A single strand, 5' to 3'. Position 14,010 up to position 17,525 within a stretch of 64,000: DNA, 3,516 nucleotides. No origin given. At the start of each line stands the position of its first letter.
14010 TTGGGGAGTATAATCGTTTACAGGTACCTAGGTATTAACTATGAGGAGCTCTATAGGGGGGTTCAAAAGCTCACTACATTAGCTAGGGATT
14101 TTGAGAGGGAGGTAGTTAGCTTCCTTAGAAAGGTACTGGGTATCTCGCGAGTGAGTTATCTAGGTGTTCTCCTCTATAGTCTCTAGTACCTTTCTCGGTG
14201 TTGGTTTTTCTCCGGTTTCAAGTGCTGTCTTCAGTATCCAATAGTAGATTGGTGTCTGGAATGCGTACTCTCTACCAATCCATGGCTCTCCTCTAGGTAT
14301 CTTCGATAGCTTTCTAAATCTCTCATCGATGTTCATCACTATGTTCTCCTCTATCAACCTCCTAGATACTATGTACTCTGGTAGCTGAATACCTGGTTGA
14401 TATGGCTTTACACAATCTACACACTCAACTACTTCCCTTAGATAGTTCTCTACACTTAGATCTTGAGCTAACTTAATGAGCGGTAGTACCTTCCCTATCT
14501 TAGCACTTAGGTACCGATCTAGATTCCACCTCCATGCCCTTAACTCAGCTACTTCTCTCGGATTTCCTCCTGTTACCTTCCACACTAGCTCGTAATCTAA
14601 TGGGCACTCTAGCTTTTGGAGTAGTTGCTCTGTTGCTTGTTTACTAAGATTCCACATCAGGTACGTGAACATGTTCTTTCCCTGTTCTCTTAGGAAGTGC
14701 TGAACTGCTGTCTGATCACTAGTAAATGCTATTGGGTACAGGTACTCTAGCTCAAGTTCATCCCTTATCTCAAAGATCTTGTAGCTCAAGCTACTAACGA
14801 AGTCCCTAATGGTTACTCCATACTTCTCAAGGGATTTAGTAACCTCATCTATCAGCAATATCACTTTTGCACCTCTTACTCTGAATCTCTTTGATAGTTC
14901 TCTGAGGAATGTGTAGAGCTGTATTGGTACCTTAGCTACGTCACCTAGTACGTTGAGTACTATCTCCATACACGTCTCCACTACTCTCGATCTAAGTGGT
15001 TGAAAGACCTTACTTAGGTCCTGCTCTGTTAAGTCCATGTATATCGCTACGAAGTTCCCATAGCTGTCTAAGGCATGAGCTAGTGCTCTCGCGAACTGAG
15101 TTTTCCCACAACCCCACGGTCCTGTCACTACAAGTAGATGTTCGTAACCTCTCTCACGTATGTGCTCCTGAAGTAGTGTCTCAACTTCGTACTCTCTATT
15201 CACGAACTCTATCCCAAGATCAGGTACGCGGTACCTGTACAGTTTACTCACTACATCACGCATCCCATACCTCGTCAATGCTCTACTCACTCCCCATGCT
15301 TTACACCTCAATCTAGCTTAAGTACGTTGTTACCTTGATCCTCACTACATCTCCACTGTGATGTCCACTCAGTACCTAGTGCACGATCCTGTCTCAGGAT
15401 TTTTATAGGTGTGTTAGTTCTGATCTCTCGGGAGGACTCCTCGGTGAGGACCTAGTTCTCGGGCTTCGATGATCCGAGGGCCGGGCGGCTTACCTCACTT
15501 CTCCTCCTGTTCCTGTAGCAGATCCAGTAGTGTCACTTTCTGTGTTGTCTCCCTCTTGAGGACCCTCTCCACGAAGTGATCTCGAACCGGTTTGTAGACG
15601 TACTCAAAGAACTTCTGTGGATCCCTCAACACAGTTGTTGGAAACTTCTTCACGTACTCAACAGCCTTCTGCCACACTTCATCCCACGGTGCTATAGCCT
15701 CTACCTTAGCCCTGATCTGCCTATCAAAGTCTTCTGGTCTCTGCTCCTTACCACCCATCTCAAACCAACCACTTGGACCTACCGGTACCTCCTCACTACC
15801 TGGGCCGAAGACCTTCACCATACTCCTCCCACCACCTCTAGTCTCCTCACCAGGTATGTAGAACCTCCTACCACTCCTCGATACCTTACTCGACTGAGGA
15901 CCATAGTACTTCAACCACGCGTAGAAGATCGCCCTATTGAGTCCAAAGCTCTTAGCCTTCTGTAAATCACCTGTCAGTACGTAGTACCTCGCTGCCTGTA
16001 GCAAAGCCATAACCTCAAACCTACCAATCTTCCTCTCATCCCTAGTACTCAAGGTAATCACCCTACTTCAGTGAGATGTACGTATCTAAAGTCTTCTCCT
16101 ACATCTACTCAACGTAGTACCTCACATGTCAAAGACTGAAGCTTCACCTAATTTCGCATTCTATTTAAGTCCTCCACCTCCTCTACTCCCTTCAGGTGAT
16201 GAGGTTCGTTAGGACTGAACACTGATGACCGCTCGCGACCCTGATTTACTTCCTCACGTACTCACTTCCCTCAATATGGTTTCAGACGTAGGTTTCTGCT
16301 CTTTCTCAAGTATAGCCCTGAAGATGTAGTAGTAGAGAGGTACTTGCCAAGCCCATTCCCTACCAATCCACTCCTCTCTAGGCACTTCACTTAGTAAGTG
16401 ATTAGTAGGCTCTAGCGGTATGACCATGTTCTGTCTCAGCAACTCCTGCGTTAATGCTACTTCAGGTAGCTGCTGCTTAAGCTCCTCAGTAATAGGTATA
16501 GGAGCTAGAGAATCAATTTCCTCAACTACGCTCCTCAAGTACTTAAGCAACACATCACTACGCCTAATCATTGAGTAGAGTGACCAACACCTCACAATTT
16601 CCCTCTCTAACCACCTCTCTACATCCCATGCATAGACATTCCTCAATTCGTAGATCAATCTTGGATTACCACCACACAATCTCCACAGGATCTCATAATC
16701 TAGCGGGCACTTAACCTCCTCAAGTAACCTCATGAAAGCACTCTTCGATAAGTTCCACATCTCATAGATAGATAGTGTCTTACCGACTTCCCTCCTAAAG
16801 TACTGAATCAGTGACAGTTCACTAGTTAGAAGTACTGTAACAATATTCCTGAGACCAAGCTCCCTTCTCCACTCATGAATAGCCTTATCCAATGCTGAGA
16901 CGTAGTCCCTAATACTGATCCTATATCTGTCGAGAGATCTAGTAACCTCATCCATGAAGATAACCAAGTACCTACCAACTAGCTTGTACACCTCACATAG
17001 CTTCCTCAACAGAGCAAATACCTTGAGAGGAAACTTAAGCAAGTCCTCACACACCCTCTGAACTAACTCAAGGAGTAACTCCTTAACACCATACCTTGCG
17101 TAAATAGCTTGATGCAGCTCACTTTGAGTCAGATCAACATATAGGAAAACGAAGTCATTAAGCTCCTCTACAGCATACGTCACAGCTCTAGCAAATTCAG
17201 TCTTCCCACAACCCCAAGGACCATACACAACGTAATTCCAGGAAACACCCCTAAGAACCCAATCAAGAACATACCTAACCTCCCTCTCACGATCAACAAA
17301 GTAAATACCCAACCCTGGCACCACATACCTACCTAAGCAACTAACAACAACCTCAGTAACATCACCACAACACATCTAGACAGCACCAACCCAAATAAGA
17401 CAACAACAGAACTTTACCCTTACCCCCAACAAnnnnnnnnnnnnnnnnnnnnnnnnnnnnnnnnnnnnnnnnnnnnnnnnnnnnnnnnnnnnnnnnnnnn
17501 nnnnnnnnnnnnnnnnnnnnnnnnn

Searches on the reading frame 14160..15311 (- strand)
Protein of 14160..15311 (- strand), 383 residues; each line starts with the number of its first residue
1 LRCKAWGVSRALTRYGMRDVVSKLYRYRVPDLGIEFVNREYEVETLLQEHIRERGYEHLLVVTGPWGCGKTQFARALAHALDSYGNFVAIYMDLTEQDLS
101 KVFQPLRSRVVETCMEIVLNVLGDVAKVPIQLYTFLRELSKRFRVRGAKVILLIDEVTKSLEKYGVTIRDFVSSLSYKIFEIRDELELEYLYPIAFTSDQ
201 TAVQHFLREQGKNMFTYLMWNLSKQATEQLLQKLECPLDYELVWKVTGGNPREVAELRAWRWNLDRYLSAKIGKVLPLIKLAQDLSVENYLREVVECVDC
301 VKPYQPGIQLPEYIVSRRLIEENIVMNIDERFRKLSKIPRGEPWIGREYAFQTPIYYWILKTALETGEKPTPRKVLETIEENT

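Call 23: search_protein_families(library=pfam, proteins=[window:14160-15311:-], max_evalue=0.001)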
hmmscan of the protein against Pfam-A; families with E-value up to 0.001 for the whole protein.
window:14160-15311:- (383 aa): 7 families
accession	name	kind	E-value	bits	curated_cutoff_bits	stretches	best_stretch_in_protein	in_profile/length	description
PF01637.24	ATPase_2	-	6.1e-22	79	33.2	1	36-257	1-225/225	ATPase domain predominantly from Archaea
PF13191.12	AAA_16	-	6.5e-08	33.7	32.6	1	35-158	1-142/167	AAA ATPase domain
PF13401.12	AAA_22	-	2.1e-06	28.5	27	1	56-159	4-95/130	AAA domain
PF07728.20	AAA_5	-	3.4e-05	24.3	22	1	60-160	2-78/139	AAA domain (dynein-related subfamily)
PF00004.35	AAA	-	9.8e-05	23.2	21.2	1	61-163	2-72/131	ATPase family associated with various cellular activities (AAA)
PF07693.20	KAP_NTPase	-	0.00058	19.6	20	0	58-93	21-57/293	KAP family P-loop domain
PF13238.12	AAA_18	-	0.00061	20.7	29.4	0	61-163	2-86/128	AAA domain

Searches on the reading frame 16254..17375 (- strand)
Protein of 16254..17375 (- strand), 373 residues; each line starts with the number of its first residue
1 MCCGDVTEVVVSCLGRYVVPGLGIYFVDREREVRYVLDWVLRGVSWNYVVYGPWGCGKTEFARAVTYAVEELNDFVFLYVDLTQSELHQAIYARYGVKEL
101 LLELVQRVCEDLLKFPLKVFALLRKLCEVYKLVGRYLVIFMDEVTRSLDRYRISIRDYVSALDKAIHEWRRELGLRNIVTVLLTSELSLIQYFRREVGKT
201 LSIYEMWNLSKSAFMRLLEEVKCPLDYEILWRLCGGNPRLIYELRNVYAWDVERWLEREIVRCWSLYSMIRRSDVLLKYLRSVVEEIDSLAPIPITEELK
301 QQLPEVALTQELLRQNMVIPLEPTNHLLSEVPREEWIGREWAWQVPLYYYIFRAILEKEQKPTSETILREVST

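Call 23: search_protein_families(library=pfam, proteins=[window:16254-17375:-], max_evalue=0.001)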
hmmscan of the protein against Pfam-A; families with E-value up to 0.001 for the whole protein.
window:16254-17375:- (373 aa): 2 families
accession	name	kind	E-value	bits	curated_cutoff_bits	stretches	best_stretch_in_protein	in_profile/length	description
PF01637.24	ATPase_2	-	1.7e-23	84.1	33.2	1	26-244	1-225/225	ATPase domain predominantly from Archaea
PF00004.35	AAA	-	0.00052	20.9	21.2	0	49-187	2-111/131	ATPase family associated with various cellular activities (AAA)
